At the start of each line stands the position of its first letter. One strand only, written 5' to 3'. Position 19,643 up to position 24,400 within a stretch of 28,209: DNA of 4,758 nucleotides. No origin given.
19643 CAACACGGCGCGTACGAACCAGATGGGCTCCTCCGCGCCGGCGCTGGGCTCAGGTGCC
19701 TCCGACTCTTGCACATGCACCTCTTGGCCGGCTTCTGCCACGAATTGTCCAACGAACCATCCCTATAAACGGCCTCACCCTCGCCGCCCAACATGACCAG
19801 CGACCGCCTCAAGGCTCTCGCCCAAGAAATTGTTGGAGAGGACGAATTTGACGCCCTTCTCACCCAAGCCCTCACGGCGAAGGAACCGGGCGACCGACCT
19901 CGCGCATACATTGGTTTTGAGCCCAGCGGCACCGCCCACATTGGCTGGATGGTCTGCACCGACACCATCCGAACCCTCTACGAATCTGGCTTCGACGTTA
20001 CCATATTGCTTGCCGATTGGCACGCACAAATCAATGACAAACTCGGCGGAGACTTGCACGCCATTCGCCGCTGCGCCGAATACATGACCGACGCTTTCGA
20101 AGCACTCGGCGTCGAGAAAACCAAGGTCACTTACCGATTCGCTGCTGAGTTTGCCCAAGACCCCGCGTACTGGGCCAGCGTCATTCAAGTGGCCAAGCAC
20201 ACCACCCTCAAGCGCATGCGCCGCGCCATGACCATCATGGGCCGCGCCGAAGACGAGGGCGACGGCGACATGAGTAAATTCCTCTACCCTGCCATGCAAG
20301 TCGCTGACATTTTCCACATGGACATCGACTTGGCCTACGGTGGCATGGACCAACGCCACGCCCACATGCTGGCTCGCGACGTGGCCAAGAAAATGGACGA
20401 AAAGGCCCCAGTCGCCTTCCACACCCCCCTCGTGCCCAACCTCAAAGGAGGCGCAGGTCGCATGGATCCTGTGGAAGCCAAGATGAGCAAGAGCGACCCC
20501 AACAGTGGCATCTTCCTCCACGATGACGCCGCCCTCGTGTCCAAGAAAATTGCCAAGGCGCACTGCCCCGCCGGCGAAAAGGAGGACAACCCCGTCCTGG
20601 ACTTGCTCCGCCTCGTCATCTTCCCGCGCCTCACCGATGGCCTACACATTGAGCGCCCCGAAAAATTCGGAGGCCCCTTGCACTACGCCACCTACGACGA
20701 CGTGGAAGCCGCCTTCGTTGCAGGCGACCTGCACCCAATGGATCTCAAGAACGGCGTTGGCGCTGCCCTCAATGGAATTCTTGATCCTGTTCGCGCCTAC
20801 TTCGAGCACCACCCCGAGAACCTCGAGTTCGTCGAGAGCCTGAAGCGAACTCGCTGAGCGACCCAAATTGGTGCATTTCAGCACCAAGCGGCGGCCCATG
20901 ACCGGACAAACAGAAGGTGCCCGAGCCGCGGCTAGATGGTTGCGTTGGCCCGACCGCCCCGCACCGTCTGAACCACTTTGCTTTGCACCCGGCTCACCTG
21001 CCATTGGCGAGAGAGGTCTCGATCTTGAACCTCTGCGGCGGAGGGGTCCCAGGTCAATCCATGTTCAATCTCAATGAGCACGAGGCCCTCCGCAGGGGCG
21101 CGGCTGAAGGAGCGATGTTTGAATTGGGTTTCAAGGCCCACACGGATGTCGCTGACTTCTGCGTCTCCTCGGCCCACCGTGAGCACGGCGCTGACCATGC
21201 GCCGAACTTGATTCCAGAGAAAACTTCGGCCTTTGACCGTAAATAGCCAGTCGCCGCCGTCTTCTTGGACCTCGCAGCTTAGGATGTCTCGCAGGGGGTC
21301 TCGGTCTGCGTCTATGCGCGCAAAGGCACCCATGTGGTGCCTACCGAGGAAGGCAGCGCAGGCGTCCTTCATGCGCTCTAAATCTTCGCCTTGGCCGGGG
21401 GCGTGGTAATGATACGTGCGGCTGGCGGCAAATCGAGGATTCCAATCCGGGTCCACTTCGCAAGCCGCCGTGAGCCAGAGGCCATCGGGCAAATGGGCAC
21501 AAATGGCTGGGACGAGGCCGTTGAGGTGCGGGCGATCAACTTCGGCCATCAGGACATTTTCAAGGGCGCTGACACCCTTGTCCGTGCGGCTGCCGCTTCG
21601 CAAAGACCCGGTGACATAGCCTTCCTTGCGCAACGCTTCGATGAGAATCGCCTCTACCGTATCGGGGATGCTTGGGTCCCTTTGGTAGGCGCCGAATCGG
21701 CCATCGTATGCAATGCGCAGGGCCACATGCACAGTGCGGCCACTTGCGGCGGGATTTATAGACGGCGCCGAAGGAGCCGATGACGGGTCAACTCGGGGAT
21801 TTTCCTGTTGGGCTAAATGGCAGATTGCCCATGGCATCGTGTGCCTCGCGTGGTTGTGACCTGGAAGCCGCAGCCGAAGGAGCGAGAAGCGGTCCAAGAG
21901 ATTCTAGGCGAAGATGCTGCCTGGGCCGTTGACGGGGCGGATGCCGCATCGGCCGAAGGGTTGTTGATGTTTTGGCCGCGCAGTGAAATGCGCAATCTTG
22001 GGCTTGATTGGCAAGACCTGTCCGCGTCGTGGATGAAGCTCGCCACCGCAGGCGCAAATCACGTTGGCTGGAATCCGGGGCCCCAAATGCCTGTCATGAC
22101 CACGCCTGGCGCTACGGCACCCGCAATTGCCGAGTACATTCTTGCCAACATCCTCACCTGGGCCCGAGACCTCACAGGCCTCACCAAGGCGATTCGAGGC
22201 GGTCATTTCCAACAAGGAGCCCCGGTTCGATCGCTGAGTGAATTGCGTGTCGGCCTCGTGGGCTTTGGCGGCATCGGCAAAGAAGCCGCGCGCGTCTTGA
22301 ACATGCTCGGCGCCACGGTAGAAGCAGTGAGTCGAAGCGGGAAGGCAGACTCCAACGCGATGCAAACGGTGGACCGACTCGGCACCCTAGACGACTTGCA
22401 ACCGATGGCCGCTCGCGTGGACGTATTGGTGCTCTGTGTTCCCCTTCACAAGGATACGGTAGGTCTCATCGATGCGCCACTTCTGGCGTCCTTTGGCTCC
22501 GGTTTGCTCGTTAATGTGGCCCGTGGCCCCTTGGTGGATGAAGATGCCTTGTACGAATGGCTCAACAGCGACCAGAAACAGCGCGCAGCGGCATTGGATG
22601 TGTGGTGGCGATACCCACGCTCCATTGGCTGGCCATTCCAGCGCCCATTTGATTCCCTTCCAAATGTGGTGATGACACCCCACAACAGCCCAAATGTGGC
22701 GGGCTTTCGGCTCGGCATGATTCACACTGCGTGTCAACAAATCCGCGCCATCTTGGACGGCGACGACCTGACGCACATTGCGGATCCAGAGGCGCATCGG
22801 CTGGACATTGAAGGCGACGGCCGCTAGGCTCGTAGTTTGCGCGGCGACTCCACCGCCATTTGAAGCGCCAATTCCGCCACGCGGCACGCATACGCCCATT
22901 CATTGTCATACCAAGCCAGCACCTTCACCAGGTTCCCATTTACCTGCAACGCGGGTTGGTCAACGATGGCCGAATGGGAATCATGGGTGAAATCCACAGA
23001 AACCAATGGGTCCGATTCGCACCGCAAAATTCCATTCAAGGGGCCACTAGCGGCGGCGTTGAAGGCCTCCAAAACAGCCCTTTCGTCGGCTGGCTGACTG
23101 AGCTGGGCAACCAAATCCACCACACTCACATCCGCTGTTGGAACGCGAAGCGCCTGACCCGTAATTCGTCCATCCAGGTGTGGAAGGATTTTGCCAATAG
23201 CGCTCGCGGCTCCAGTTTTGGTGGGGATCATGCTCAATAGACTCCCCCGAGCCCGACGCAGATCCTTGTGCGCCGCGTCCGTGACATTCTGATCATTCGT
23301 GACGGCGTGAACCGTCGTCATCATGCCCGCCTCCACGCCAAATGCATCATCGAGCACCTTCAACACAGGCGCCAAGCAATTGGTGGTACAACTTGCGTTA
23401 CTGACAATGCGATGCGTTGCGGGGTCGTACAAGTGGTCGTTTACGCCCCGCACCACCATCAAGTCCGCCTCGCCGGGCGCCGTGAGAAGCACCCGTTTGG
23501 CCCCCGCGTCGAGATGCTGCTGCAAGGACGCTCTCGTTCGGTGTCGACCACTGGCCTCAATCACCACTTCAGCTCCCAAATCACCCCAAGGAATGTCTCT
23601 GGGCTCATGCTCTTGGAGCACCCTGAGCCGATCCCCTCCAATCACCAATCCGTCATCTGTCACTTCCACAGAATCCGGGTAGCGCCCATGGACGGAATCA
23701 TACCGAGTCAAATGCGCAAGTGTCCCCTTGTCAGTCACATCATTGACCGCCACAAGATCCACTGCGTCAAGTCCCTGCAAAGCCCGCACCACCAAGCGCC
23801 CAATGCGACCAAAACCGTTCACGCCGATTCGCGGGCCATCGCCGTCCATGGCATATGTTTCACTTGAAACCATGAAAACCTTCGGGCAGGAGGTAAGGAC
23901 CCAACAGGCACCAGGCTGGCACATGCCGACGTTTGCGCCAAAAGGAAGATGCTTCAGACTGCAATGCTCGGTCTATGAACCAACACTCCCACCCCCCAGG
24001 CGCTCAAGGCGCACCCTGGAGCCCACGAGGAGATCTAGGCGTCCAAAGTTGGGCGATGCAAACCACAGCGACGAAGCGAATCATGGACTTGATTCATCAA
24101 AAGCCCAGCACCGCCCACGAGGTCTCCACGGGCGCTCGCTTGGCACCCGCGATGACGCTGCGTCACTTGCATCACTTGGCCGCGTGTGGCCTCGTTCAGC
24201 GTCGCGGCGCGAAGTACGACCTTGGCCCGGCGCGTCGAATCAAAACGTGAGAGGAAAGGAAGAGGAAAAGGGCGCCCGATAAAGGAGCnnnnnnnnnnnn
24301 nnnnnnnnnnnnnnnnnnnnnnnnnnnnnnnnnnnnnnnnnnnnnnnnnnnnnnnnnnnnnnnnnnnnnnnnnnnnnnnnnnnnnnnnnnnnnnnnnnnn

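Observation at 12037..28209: Repeated two-gene module: small secreted Cys-loop protein plus single-pass receptor-like protein (copies at 12037-14085 and 26542->28209)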

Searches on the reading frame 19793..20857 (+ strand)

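Call 11: search_protein_families(library=pfam, proteins=[window:19793-20857:+], max_evalue=0.01)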
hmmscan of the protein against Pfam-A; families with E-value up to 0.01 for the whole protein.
window:19793-20857:+ (354 aa): 1 family
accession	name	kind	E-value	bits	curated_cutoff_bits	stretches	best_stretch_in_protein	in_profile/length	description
PF00579.31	tRNA-synt_1b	-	5.2e-49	167.6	21.1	1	34-330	4-291/292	tRNA synthetases class I (W and Y)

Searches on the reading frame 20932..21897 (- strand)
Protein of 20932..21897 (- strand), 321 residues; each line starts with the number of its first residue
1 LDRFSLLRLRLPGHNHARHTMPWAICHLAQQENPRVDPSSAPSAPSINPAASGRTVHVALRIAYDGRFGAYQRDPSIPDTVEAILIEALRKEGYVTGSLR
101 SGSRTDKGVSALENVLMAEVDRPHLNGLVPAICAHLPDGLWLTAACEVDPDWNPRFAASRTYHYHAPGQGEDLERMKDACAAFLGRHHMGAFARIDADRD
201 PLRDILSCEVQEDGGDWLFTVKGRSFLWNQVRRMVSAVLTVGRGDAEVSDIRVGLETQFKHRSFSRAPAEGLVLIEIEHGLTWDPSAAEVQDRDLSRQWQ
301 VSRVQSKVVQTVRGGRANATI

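Call 11: search_protein_families(library=pfam, proteins=[window:20932-21897:-], max_evalue=0.01)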
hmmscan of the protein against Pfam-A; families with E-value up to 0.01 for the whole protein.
window:20932-21897:- (321 aa): 1 family
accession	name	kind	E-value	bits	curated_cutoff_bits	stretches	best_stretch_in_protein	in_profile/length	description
PF01416.25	PseudoU_synth_1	-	2.4e-21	76.7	23.3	1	179-277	1-105/108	tRNA pseudouridine synthase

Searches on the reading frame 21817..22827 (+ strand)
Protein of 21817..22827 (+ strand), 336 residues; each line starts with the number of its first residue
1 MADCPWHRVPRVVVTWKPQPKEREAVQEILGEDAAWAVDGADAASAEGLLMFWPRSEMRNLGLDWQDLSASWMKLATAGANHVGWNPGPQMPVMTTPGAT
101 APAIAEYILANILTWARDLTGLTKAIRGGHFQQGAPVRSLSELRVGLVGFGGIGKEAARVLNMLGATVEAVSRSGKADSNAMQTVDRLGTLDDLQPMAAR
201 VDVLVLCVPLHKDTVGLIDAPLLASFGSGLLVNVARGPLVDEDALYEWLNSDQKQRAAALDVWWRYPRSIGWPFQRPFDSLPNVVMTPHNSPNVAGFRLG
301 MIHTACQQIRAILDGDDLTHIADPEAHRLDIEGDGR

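Call 11: search_protein_families(library=pfam, proteins=[window:21817-22827:+], max_evalue=0.01)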
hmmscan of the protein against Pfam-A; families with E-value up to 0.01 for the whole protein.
window:21817-22827:+ (336 aa): 3 families
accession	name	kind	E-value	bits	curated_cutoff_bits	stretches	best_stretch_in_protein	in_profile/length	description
PF02826.25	2-Hacid_dh_C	-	4.5e-36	124.3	25.1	1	110-290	2-177/178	D-isomer specific 2-hydroxyacid dehydrogenase, NAD binding domain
PF01408.29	GFO_IDH_MocA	-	0.001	20.2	24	1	143-210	1-72/120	Oxidoreductase family, NAD-binding Rossmann fold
PF03446.21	NAD_binding_2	-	0.0041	17.6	21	1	144-225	1-82/161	NAD binding domain of 6-phosphogluconate dehydrogenase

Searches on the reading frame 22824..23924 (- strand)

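Call 11: search_protein_families(library=pfam, proteins=[window:22824-23924:-], max_evalue=0.01)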
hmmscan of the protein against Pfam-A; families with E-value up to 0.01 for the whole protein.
window:22824-23924:- (366 aa): 4 families
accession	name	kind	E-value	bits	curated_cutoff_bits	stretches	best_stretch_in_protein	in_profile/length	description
PF02800.25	Gp_dh_C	-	2.6e-56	190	24.4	1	184-339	1-158/158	Glyceraldehyde 3-phosphate dehydrogenase, C-terminal domain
PF00044.30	Gp_dh_N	-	1.2e-33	115.8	31.7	1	32-130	2-100/101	Glyceraldehyde 3-phosphate dehydrogenase, NAD binding domain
PF01113.26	DapB_N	-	0.0012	19.4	25.6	0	32-66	2-37/124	Dihydrodipicolinate reductase, N-terminus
PF02826.25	2-Hacid_dh_C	-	0.007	16.2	25.1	0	27-66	33-71/178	D-isomer specific 2-hydroxyacid dehydrogenase, NAD binding domain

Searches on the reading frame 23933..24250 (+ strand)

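Call 60: search_protein_families(library=pfam, proteins=[window:23933-24250:+], max_evalue=0.01)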
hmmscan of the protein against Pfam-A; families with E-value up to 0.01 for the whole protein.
window:23933-24250:+ (105 aa): 4 families
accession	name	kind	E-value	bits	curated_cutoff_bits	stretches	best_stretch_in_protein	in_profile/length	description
PF09339.16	HTH_IclR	-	0.0017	18.5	22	1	50-91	8-51/52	IclR helix-turn-helix domain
PF08100.18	Dimerisation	-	0.0044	17.3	25.6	1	39-97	19-83/93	O-methyltransferase dimerisation domain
PF21476.4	PF0610-like_N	-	0.0054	17.4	33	1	48-83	4-39/50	PF0610-like, N-terminal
PF01022.26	HTH_5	-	0.0086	16.4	22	0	49-89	6-46/47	Bacterial regulatory protein, arsR family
